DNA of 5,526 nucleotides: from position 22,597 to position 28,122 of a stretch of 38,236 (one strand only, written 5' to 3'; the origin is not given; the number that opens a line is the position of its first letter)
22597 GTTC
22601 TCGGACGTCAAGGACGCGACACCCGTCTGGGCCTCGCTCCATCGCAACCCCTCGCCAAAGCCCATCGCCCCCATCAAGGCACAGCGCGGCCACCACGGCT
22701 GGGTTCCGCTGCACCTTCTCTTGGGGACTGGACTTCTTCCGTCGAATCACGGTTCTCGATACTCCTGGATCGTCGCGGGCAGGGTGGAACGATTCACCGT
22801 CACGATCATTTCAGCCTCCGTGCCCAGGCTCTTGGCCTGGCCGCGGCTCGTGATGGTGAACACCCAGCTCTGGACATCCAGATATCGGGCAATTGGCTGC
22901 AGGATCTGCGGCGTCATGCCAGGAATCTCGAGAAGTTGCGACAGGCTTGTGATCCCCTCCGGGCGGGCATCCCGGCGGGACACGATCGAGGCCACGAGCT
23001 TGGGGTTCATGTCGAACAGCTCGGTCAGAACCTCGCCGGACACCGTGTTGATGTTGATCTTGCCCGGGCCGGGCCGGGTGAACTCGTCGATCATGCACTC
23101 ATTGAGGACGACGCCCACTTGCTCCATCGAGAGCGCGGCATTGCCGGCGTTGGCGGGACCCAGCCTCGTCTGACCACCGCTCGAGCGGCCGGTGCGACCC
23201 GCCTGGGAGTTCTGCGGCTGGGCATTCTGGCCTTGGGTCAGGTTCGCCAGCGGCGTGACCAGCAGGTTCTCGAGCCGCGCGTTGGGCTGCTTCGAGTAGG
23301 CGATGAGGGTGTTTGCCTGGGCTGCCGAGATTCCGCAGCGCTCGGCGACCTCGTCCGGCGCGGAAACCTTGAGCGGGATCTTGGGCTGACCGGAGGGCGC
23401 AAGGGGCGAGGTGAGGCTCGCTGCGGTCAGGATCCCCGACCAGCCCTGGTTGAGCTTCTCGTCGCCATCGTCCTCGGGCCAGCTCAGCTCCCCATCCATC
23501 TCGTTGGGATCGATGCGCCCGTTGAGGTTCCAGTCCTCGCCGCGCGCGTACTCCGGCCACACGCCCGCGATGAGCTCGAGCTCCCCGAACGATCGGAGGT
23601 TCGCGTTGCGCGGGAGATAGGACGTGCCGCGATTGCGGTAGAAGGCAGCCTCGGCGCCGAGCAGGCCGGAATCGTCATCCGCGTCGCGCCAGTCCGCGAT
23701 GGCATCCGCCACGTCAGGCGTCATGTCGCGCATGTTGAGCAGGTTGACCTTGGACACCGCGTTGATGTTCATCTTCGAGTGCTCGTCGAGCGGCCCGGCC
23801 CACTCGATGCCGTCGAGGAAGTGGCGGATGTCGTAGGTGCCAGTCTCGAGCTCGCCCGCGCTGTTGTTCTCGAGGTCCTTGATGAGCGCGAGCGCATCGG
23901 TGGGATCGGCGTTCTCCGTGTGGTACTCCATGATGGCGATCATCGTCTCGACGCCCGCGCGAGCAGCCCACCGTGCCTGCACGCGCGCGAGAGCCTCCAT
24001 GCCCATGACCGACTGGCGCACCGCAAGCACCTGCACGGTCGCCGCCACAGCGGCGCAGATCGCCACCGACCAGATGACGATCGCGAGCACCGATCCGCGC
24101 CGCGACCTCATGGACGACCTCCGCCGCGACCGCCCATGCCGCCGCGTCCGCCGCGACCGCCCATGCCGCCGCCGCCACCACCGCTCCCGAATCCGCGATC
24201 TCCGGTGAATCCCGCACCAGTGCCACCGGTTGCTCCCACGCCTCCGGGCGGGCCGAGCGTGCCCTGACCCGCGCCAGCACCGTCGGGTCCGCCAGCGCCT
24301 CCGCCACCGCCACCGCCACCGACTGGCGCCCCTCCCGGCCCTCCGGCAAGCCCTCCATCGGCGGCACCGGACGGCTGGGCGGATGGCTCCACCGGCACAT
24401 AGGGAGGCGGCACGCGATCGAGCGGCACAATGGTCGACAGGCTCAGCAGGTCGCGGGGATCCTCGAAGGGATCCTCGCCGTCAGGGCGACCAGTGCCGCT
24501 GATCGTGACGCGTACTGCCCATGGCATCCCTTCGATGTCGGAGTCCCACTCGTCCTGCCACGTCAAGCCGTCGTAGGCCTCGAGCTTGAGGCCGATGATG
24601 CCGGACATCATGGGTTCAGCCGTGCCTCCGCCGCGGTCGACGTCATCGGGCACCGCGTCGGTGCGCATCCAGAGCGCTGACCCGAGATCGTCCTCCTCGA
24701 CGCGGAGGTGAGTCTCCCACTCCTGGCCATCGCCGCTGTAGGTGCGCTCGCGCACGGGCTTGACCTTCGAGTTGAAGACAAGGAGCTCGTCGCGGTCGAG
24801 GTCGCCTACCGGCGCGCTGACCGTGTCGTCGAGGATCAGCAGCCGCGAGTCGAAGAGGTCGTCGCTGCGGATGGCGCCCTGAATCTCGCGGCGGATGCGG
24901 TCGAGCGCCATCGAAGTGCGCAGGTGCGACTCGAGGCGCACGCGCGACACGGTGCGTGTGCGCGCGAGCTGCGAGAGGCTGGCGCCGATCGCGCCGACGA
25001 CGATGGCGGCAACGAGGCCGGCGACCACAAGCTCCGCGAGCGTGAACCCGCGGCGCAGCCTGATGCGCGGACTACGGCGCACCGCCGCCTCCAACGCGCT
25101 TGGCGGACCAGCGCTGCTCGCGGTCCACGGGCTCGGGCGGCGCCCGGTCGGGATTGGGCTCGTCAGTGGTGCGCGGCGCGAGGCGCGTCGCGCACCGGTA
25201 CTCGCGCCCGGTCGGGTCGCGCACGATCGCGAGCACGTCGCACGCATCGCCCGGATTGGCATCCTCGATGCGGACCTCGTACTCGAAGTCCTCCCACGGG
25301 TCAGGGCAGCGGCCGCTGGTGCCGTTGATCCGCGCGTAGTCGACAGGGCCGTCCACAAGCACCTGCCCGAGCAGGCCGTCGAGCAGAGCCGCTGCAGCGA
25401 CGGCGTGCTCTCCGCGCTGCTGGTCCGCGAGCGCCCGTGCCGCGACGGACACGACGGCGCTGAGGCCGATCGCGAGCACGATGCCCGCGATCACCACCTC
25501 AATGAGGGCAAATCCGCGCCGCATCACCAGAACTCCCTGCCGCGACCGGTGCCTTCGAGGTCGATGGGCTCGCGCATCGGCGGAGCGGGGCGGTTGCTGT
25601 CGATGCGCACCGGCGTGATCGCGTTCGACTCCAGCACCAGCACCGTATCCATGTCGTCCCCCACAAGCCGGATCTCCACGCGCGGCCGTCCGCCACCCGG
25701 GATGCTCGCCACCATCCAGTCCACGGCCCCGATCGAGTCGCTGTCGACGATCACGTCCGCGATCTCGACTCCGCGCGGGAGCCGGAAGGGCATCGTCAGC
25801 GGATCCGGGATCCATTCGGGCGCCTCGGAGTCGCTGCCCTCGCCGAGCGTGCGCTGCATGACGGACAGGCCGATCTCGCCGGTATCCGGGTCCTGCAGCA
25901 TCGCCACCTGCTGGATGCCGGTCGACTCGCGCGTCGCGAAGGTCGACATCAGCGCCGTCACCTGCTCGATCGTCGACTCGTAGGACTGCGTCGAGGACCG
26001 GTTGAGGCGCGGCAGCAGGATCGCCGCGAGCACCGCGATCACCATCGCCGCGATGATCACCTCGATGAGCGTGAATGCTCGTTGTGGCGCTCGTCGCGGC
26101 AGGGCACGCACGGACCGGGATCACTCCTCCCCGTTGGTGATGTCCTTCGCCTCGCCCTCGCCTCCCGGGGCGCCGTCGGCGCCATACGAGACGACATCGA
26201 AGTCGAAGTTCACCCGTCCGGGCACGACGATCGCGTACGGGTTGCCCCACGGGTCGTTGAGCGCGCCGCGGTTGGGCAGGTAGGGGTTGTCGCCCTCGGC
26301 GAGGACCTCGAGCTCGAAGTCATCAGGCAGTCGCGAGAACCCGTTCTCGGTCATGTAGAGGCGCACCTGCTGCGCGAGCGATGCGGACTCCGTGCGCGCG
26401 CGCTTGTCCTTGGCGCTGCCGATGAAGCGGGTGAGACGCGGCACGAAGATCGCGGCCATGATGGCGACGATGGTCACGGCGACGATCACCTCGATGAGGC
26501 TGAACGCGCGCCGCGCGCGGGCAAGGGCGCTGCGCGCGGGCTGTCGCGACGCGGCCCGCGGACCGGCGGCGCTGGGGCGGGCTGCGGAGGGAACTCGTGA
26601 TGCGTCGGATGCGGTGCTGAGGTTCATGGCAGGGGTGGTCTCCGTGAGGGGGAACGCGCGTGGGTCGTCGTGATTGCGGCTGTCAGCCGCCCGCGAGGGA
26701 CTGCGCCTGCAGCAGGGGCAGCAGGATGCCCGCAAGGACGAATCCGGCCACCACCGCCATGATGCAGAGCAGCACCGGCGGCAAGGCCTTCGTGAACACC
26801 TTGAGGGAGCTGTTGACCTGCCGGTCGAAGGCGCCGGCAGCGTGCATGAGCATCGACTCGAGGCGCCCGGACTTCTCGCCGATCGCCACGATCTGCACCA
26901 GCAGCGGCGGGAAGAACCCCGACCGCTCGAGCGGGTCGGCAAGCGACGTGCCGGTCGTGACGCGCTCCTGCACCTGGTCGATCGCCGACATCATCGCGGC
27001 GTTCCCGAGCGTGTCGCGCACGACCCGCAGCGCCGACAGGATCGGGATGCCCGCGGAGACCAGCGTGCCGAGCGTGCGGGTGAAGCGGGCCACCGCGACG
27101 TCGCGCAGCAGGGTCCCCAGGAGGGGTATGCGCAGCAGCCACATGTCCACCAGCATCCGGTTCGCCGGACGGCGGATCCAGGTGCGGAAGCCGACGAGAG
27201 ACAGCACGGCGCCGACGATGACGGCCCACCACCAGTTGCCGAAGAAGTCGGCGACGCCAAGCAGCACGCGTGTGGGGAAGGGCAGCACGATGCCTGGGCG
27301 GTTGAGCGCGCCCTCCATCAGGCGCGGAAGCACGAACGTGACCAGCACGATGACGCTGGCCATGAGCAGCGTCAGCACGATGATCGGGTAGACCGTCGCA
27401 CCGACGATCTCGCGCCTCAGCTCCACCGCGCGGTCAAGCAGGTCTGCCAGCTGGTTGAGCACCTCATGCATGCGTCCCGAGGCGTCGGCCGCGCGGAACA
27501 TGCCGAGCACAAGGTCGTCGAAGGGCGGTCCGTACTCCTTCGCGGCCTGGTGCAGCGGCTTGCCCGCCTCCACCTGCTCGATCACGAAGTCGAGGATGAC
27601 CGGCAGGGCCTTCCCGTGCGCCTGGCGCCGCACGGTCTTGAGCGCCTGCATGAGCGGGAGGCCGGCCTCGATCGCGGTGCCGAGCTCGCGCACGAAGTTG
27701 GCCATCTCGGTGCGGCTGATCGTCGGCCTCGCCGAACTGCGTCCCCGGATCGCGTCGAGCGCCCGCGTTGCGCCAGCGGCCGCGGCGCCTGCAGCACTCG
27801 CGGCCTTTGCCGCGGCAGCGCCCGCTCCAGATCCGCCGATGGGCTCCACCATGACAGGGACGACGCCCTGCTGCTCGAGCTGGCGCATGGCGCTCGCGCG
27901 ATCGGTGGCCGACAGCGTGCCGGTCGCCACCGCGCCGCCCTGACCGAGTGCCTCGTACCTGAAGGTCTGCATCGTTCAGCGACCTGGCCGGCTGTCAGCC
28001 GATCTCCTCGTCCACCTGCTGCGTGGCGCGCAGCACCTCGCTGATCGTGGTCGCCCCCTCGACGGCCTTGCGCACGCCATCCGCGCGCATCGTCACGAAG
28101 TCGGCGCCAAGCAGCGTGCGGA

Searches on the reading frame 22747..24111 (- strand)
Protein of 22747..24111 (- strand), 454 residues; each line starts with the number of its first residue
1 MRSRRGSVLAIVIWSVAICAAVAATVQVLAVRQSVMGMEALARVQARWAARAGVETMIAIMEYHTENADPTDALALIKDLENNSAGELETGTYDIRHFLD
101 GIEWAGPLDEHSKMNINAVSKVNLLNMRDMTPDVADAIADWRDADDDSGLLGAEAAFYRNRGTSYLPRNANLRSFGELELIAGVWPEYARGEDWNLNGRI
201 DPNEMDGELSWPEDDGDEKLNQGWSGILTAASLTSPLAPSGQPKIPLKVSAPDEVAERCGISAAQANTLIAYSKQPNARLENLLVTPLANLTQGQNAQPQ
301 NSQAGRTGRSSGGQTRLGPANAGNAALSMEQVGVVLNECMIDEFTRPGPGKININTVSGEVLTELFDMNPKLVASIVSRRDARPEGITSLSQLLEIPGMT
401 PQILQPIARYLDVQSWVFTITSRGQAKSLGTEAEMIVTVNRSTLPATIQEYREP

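Call 8: search_protein_families(library=pfam, proteins=[window:22747-24111:-], max_evalue=0.01)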
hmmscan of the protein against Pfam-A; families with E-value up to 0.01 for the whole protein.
window:22747-24111:- (454 aa): 3 families
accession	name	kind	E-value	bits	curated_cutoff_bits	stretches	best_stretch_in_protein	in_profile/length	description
PF12836.13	HHH_3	-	5.6e-12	46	27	1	351-411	5-64/65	Helix-hairpin-helix motif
PF21687.3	T2SSK_1st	-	1.1e-11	45.9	26.2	1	129-187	35-93/107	Type II secretion system (T2SS), protein K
PF03934.19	T2SSK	-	3.6e-05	24.5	24.2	1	352-411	1-60/63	Type II secretion system (T2SS), protein K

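Call 9: search_protein_families(library=ncbifam, proteins=[window:22747-24111:-], max_evalue=0.01)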
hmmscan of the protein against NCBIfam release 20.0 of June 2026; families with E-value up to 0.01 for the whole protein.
window:22747-24111:- (454 aa): 2 families
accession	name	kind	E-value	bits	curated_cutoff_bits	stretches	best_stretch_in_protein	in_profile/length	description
NF037980.1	T2SS_GspK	equivalog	4e-20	72.6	130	2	5-187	2-195/307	type II secretion system minor pseudopilin GspK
TIGR01259.1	comE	subfamily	0.00023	21.2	152.35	0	111-144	57-90/120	comEA protein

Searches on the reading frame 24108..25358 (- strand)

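Call 58: search_protein_families(library=pfam, proteins=[window:24108-25358:-], max_evalue=0.001)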
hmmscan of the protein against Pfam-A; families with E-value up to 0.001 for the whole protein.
window:24108-25358:- (416 aa): 1 family
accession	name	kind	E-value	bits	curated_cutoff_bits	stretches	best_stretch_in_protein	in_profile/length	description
PF11612.13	T2SSJ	-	1e-05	26.3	28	1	227-287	67-129/140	Type II secretion system (T2SS), protein J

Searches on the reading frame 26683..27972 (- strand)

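Call 58: search_protein_families(library=pfam, proteins=[window:26683-27972:-], max_evalue=0.001)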
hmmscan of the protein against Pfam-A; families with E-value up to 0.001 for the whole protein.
window:26683-27972:- (429 aa): 1 family
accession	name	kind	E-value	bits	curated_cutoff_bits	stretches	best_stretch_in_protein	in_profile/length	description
PF00482.28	T2SSF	-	3.4e-53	179.3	25.2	2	93-216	1-125/125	Type II secretion system (T2SS), protein F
